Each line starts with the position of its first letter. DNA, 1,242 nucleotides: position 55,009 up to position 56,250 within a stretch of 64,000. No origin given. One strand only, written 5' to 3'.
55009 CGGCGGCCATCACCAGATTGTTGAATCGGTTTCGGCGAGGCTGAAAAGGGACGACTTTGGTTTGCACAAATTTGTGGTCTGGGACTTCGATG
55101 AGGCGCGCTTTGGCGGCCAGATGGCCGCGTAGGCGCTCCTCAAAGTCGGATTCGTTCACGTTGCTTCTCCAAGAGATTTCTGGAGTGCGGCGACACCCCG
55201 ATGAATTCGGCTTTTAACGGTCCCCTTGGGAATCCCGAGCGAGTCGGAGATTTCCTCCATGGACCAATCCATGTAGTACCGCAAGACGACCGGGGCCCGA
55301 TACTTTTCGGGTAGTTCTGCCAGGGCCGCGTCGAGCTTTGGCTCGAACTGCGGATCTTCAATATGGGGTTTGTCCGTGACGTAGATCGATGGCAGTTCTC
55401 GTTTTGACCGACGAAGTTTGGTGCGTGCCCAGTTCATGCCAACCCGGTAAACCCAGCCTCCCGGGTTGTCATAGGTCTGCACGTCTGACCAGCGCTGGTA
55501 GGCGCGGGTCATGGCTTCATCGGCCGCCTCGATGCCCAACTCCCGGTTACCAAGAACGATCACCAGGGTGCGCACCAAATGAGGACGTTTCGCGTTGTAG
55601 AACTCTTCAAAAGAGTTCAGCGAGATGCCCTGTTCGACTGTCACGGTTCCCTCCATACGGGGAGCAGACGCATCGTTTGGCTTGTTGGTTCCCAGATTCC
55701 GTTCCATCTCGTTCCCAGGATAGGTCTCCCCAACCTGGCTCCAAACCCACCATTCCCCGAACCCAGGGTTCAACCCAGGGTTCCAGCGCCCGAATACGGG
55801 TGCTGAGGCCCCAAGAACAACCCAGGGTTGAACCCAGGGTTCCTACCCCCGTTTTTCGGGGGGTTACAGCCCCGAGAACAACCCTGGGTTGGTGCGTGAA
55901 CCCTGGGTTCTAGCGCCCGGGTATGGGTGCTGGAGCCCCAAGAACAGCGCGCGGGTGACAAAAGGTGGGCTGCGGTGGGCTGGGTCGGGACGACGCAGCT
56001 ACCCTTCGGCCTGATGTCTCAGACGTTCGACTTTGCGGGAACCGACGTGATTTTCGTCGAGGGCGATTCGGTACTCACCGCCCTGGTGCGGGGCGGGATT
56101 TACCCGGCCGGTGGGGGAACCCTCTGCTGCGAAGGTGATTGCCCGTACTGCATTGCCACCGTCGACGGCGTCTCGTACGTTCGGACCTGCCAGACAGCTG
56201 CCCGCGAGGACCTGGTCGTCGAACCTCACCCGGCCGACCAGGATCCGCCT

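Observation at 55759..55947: Tandem array of a dispersed palindromic ~61-67 bp repeat in a divergent promoter region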

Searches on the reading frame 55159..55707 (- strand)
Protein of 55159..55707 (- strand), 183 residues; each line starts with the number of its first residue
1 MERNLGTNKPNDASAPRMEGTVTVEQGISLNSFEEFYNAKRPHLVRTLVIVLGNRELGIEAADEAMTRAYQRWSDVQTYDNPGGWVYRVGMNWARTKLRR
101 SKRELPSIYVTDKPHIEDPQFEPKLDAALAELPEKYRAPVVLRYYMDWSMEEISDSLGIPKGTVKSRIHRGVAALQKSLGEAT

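Call 39: search_protein_families(library=pfam, alignment_id=A3, max_evalue=0.001)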
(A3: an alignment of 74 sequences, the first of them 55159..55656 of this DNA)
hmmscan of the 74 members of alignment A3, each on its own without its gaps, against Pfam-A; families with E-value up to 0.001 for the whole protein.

A. member 1, window:55159-55656:- (166 aa): 2 families
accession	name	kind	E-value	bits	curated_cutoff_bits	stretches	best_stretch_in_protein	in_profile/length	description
PF08281.18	Sigma70_r4_2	-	1.7e-17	63.2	25.7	1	108-158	4-54/54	Sigma-70, region 4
PF04545.22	Sigma70_r4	-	2.3e-14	53.1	24.1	1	111-160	1-50/50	Sigma-70, region 4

B. families by the number of members that match (of 74 scanned): 109 families (the first 25 are shown)
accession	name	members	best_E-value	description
PF04069.17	OpuAC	3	1.1e-41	Substrate binding domain of ABC-type glycine betaine transport system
PF14437.12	MafB19-deam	3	2.6e-32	MafB19-like deaminase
PF00383.29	dCMP_cyt_deam_1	3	1.3e-26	Cytidine and deoxycytidylate deaminase zinc-binding region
PF02518.31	HATPase_c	3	3.8e-25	Histidine kinase-, DNA gyrase B-, and HSP90-like ATPase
PF08281.18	Sigma70_r4_2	3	7.8e-18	Sigma-70, region 4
PF04545.22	Sigma70_r4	3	1.6e-14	Sigma-70, region 4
PF01571.26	GCV_T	2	1.9e-65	Aminomethyltransferase folate-binding domain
PF00557.29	Peptidase_M24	2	8.1e-62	Metallopeptidase family M24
PF00528.27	BPD_transp_1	2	3.9e-49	Binding-protein-dependent transport system inner membrane component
PF11695.14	DUF3291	2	3e-48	Domain of unknown function (DUF3291)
PF00296.26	Bac_luciferase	2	3.8e-48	Luciferase-like monooxygenase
PF02424.20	ApbE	2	4.9e-42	ApbE family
PF05195.22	AMP_N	2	3.5e-37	Aminopeptidase P, N-terminal domain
PF05977.19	MFS_3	2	4.6e-37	Transmembrane secretion effector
PF00384.28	Molybdopterin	2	1.3e-32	Molybdopterin oxidoreductase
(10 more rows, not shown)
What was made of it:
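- Neighbours: the flanking genes fall in 109 unrelated Pfam families (call 39).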

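Call 40: find_related_loci(query=window:55159-55656:-, collection=metagenome_contigs, flank=2500)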
Query window:55159-55656:- (166 aa) in metagenome_contigs; peptide patterns used: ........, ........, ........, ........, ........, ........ (x = any residue, [..] = any of these).
369 stretches matched a pattern; 123 encode a relative of the query (tblastn E <= 1e-3); the best 80 are kept; 80 distinct loci.
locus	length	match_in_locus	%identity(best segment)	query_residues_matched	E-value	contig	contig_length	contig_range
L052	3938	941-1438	96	1-166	4e-109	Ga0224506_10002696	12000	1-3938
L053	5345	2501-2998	96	1-166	3e-108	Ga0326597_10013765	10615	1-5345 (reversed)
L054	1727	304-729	53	15-158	3e-50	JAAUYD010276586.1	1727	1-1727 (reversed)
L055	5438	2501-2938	53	16-163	5e-42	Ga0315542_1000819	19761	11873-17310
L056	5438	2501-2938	53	16-163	3e-41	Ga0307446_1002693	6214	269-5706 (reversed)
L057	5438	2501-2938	53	16-163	6e-41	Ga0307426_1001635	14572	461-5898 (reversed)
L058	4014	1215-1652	52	16-163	7e-41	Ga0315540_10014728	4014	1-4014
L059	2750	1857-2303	43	14-165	2e-39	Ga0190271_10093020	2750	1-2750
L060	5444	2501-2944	48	14-163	3e-38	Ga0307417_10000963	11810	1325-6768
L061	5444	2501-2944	46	15-163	2e-37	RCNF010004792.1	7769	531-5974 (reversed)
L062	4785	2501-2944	46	15-163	2e-37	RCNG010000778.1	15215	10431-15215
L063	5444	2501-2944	47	16-164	9e-37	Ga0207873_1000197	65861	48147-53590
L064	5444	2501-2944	44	16-164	3e-36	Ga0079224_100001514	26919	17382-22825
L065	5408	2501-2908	49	16-152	6e-35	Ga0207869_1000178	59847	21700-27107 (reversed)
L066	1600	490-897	49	16-152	3e-35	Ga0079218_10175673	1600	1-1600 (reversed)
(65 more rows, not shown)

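Call 43: search_protein_families(library=pfam, proteins=[window:55159-55707:-], max_evalue=0.01)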
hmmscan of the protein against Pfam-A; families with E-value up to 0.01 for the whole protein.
window:55159-55707:- (183 aa): 4 families
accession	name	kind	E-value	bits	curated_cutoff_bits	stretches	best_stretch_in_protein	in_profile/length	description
PF08281.18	Sigma70_r4_2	-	2.1e-17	62.9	25.7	1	125-175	4-54/54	Sigma-70, region 4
PF04545.22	Sigma70_r4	-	2.8e-14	52.8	24.1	1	128-177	1-50/50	Sigma-70, region 4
PF04542.20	Sigma70_r2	-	0.002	18.3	24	1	37-103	2-70/71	Sigma-70 region 2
PF13384.12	HTH_23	-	0.0046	17.2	24.6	1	134-170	4-40/50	Homeodomain-like domain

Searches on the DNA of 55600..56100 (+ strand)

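Call 23: search_rna_families(source=window, start=55600, end=56100, threshold=evalue, max_evalue=10)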
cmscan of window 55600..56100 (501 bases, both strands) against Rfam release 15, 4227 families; matches with E-value up to 10: 20.
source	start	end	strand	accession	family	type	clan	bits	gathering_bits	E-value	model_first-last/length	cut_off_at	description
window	55816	55894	-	RF01011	mir-605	Gene; miRNA;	-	28.3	98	0.002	1-82/82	no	mir-605 microRNA precursor family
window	55812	55898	-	RF00974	mir-607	Gene; miRNA;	-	27.9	94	0.0048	1-91/91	no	mir-607 microRNA precursor family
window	55759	55842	+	RF03972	mir-3150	Gene; miRNA;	-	22.5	100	0.13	1-80/80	no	mir-3150 microRNA precursor family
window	55759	55842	-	RF03972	mir-3150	Gene; miRNA;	-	22.5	100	0.13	1-80/80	no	mir-3150 microRNA precursor family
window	55816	55862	-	RF02794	Pab19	Gene; snRNA; snoRNA; HACA-box;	-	22.3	55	0.2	1-102/102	no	Pab19 RNA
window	55831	55890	-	RF03760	mir-2041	Gene; miRNA;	-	21.2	70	0.17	1-68/68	no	mir-2041 microRNA precursor family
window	55831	55890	+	RF03760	mir-2041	Gene; miRNA;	-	20.1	70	0.32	1-68/68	no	mir-2041 microRNA precursor family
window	55757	55844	-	RF03214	mir-769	Gene; miRNA;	-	18.8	57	0.49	1-81/81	no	mir-769 microRNA precursor family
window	55904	55940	+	RF00993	mir-1473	Gene; miRNA;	-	18.3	95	0.54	1-80/80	no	mir-1473 microRNA precursor family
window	55760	55782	-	RF03760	mir-2041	Gene; miRNA;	-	17.7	70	1.3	1-68/68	no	mir-2041 microRNA precursor family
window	55760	55782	+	RF03760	mir-2041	Gene; miRNA;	-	16.6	70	2.6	1-68/68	no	mir-2041 microRNA precursor family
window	55760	55841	-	RF00883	MIR820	Gene; miRNA;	-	16.2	196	3.7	1-191/191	no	MIR820 microRNA precursor family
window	55822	55906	+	RF02264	MAT2A_E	Cis-reg;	-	15.8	46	2.8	1-67/67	no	MAT2A 3'UTR stem loop E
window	55758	55803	-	RF02794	Pab19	Gene; snRNA; snoRNA; HACA-box;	-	15.8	55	5.9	1-102/102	no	Pab19 RNA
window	55878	55930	-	RF02794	Pab19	Gene; snRNA; snoRNA; HACA-box;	-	15.7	55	6.4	1-102/102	no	Pab19 RNA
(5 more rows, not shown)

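Call 59: search_dna_similar(query=window:55745-55950:+, collection=plasmids, mode=distant, max_rows=10, max_evalue=0.001)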
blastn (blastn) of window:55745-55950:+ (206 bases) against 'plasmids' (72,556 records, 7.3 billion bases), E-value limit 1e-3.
No match.
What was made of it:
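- Tried and rejected: Plasmid collection, distant blastn: no match (call 59).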
